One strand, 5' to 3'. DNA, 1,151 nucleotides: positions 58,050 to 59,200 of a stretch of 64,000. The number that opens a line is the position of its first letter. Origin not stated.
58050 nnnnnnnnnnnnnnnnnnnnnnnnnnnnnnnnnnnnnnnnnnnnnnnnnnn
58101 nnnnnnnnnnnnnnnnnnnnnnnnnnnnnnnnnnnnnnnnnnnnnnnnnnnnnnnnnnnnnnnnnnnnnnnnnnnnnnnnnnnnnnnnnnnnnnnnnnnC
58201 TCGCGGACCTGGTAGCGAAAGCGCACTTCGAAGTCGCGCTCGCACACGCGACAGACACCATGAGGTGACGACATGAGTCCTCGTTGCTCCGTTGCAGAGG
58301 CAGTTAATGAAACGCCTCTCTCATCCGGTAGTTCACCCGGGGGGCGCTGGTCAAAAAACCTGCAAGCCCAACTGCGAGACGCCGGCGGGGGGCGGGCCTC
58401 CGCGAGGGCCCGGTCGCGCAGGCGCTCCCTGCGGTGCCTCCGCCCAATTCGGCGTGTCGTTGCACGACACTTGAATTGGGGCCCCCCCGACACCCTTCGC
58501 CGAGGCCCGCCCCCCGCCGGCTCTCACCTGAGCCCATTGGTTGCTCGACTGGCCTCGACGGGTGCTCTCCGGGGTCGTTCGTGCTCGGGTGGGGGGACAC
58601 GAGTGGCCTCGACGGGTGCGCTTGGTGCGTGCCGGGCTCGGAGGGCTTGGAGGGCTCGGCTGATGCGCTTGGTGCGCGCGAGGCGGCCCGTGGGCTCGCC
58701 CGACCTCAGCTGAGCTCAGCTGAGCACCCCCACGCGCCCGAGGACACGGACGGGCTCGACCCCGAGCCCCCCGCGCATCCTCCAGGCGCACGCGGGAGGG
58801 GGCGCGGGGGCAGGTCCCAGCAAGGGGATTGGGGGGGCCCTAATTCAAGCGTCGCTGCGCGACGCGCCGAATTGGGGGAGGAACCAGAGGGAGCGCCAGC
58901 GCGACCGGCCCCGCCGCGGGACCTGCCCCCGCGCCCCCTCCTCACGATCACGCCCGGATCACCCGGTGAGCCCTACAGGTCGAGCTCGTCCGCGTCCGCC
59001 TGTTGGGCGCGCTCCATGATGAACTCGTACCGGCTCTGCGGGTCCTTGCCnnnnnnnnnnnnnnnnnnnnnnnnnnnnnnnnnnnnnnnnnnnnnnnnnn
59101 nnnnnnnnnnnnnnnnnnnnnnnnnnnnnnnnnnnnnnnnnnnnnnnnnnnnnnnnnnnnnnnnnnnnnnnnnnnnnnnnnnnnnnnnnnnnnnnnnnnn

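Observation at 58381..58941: Two related ~145-bp palindromic elements in inverted orientation with compensatory base-pair substitutions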

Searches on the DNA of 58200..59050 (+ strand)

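Call 43: search_rna_families(source=window, start=58200, end=59050, threshold=evalue, max_evalue=10)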
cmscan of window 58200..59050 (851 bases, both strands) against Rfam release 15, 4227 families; matches with E-value up to 10: 2.
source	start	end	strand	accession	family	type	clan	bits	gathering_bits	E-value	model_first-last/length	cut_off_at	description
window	58564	58617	+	RF03233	hvt-mir-H16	Gene; miRNA;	-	17.6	70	1.5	1-64/64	no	hvt-mir-H16 microRNA precursor family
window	58313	58399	+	RF01914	mir-932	Gene; miRNA;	-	16.2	54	1.5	1-76/76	no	mir-932 microRNA precursor family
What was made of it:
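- On Any curated RNA family (Rfam 15): At E <= 10 only two chance miRNA hits appear (call 43).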

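Call 50: build_rna_model(alignment_id=A4)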
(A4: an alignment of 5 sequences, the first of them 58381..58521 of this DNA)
Model R1 built from alignment A4 (5 sequences, 155 columns); structure: RNAalifold consensus.
model positions 140; base pairs 51; branch points 1; effective number of sequences 0.97; information 0.59 bits per position. Calibrated on 0.2 Mb of random sequence (short: E-values are rough).
structure used (alignment columns):
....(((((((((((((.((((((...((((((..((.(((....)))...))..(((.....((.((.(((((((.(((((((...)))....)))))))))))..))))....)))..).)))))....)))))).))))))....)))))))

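Call 51: search_with_rna_model(model_id=R1, sources=[window, L028, L031, L033, L034, L035, L036, L037, L038, L039, L040, L041, L046, L076, L108, L125, L136, L004, L019, L061, L128, L160, L135, L091, L095, L124, L130, L103, L066, L146, L129], max_evalue=1, make_alignment=true)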
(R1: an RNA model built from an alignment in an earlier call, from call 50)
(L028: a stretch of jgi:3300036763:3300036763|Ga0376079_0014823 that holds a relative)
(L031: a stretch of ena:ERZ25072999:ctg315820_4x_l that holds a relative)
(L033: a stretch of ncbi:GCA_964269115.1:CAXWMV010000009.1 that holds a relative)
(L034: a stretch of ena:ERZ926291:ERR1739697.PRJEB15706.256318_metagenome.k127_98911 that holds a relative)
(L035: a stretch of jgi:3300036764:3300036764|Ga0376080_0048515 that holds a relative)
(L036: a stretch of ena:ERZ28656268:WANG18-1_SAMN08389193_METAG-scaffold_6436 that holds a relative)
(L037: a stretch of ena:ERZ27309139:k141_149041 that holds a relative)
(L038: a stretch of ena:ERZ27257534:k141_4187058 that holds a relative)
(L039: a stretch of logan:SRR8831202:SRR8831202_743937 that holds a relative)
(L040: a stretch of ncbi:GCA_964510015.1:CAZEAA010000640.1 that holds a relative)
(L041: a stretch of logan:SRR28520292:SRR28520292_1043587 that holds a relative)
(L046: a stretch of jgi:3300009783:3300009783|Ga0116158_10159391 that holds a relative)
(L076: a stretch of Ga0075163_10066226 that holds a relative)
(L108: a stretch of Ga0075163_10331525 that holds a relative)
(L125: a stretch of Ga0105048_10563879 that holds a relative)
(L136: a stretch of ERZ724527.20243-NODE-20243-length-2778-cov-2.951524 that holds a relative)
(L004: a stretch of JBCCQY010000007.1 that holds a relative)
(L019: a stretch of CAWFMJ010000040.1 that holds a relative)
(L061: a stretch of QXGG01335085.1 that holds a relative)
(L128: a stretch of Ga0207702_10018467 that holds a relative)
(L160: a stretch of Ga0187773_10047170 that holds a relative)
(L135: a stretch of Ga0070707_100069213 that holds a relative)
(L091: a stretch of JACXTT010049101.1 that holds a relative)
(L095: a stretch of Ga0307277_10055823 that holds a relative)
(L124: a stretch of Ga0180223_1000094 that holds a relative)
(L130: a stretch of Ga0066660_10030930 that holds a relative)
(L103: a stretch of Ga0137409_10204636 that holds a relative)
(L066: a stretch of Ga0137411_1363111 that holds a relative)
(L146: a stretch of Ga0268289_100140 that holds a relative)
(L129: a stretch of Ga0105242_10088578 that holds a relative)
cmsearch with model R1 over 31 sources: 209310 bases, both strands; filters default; matches with E-value up to 1: 17.
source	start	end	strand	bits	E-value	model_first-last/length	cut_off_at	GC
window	58799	58938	-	131.1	1.5e-21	1-140/140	no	0.77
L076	3879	4017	-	119.3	2.2e-19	1-140/140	no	0.78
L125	865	1009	-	116.2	8.2e-19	1-140/140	no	0.71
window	58380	58521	+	113.5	2.5e-18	1-140/140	no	0.79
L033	9035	9179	+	112.3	4.2e-18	1-140/140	no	0.75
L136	1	100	-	54.5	1.6e-07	1-98/140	3'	0.7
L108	1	76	-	51.7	5.2e-07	1-76/140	3'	0.7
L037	1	71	-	37.5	0.0002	25-95/140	3'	0.77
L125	1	46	-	30.4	0.004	1-46/140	3'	0.83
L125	864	1008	+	28.3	0.0097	1-140/140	no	0.71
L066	1140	1229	-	24.5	0.048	1-140/140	no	0.78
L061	1276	1321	-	22.3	0.12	26-115/140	no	0.76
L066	3345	3438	+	21.7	0.16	1-140/140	no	0.77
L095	172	260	+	21.1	0.2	1-140/140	no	0.73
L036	1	47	-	21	0.22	1-57/140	3'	0.83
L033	9036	9180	-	20.9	0.22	1-140/140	no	0.75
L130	11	72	+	19.3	0.44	22-120/140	no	0.69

Alignment A5: 17 matches aligned to the model, 240 columns, each read 5' to 3' on its own strand. Consensus structure (alignment columns), stored with it:
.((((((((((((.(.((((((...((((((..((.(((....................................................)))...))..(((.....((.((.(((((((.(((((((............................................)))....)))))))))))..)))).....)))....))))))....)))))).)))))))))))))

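Call 53: search_with_rna_model(model_id=R1, sources=[window, L033, L076, L125, L136, L108, L037], max_evalue=0.002, make_alignment=true, show_alignments=2)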
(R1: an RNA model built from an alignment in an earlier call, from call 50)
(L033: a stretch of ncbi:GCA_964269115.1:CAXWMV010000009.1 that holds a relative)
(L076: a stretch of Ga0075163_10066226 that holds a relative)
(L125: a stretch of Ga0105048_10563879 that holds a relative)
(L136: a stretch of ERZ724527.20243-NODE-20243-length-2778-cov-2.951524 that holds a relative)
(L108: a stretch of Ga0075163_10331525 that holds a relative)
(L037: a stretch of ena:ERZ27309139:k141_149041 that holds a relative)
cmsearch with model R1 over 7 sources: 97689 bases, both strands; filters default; matches with E-value up to 0.002: 9.
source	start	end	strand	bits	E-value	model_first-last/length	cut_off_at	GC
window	58799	58938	-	131.1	7.2e-22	1-140/140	no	0.77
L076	3879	4017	-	119.3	1e-19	1-140/140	no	0.78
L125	865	1009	-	116.2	3.8e-19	1-140/140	no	0.71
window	58380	58521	+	113.5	1.2e-18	1-140/140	no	0.79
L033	9035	9179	+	112.3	1.9e-18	1-140/140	no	0.75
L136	1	100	-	54.5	7.3e-08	1-98/140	3'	0.7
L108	1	76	-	51.7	2.4e-07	1-76/140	3'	0.7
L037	1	71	-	37.5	9.3e-05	25-95/140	3'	0.77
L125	1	46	-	30.4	0.0019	1-46/140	3'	0.83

Alignment A6: 9 matches aligned to the model, 148 columns, each read 5' to 3' on its own strand. Consensus structure (alignment columns), stored with it:
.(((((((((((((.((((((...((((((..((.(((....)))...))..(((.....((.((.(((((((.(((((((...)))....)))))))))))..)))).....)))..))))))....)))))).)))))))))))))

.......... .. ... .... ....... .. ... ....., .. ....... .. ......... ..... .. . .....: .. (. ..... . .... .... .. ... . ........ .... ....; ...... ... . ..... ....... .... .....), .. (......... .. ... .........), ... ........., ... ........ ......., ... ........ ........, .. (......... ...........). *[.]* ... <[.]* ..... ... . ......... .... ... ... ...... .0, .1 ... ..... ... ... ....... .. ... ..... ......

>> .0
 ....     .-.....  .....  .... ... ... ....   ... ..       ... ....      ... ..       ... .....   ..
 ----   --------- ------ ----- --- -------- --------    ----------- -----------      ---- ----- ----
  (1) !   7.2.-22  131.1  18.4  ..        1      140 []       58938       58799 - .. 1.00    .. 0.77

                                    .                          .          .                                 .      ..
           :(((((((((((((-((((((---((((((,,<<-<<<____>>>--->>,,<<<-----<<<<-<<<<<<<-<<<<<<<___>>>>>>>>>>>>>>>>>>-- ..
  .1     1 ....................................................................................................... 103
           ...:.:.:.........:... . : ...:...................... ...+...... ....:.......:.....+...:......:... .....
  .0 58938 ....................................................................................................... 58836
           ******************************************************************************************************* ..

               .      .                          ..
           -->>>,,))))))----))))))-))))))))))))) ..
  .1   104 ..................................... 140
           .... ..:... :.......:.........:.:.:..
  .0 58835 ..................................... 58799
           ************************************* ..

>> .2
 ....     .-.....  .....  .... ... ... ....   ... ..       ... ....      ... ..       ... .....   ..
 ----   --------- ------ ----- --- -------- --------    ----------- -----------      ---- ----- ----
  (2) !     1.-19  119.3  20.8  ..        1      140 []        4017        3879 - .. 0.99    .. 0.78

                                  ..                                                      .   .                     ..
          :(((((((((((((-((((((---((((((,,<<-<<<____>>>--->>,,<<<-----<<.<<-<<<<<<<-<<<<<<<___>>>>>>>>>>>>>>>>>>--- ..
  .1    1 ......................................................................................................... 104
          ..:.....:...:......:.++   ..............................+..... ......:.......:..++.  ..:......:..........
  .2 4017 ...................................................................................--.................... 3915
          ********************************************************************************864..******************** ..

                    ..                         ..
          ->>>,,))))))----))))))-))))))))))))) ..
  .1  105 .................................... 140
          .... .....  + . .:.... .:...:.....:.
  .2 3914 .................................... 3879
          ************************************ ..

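Call 60: search_dna_similar(query=window:58770-58955:-, collection=plasmids, mode=distant, max_evalue=0.001)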
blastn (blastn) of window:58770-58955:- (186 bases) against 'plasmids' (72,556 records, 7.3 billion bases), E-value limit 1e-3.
No match.

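Call 61: search_dna_similar(query=window:58770-58955:-, collection=phages, mode=distant, max_evalue=0.001)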
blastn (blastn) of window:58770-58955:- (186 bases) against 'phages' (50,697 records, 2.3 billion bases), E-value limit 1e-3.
No match.
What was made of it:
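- On MITE: There was no match in plasmids or phages (calls 60, 61).
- Tried and rejected: Plasmids and phages. blastn found no match (calls 60, 61).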

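Call 64: search_with_rna_model(model_id=R1, sources=[L171, L172, L173, L174, L175, L031, L032, L033], max_evalue=1)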
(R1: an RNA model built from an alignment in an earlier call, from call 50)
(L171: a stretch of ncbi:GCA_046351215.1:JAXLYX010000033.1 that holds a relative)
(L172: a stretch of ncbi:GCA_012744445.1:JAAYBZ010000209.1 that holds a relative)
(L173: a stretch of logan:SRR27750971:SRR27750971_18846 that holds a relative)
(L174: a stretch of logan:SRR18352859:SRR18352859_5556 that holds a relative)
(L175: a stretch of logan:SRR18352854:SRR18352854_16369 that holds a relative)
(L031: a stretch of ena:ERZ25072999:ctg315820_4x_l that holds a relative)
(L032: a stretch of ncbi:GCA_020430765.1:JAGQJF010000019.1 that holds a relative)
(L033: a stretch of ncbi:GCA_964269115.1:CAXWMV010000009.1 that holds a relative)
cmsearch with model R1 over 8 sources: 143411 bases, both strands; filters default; matches with E-value up to 1: 4.
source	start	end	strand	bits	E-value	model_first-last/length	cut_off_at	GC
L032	11943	12082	+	131.1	1.1e-21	1-140/140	no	0.77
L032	12360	12501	-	113.5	1.7e-18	1-140/140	no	0.79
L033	9035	9179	+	112.3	2.9e-18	1-140/140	no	0.75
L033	9036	9180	-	20.9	0.15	1-140/140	no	0.75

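Call 82: search_with_rna_model(model_id=R1, source=window, filters=off, max_evalue=10)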
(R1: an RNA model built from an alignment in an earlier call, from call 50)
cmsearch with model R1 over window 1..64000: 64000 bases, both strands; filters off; matches with E-value up to 10: 96.
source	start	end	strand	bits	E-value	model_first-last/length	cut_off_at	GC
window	58799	58938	-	131.1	4.7e-22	1-140/140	no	0.77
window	58380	58521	+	113.5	7.7e-19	1-140/140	no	0.79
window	58798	58937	+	18.4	0.2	1-140/140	no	0.77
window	23517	23575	-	15.8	0.57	1-140/140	no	0.78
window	15619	15754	-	15.1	0.77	1-140/140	no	0.66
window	58381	58522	-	15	0.8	1-140/140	no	0.78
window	52547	52643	-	14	1.2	1-140/140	no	0.71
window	29483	29572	+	13.7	1.4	1-140/140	no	0.7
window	55305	55361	-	13.6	1.5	1-140/140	no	0.7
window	25181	25268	-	13.5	1.5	1-140/140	no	0.76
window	52214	52262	-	13.5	1.5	1-140/140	no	0.8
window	37245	37295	-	13.5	1.5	1-140/140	no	0.78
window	63141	63240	+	12.9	2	1-140/140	no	0.72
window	25473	25512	+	12.6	2.2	1-140/140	no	0.68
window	7079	7126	-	12.3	2.5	1-140/140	no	0.77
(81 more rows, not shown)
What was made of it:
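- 58381..58521 (+): Copy A of the palindromic repeat (type I subfamily), family orientation on the + strand; 141-nt hairpin. CM R1 gives 113.5 bits, E about 1e-18 (calls 53, 82).
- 58795..58941 (-): Copy B of the palindromic repeat (type I subfamily), family orientation on the - strand, the same direction as parE; 147-nt hairpin. CM R1 gives 131.1 bits, E about 5e-22 (calls 53, 82).
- On Integron attC: A and B are inverted (call 82).
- The CM scores are 131 and 113 bits in the family orientation against 18 and 15 bits for the reverse strands (call 82).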
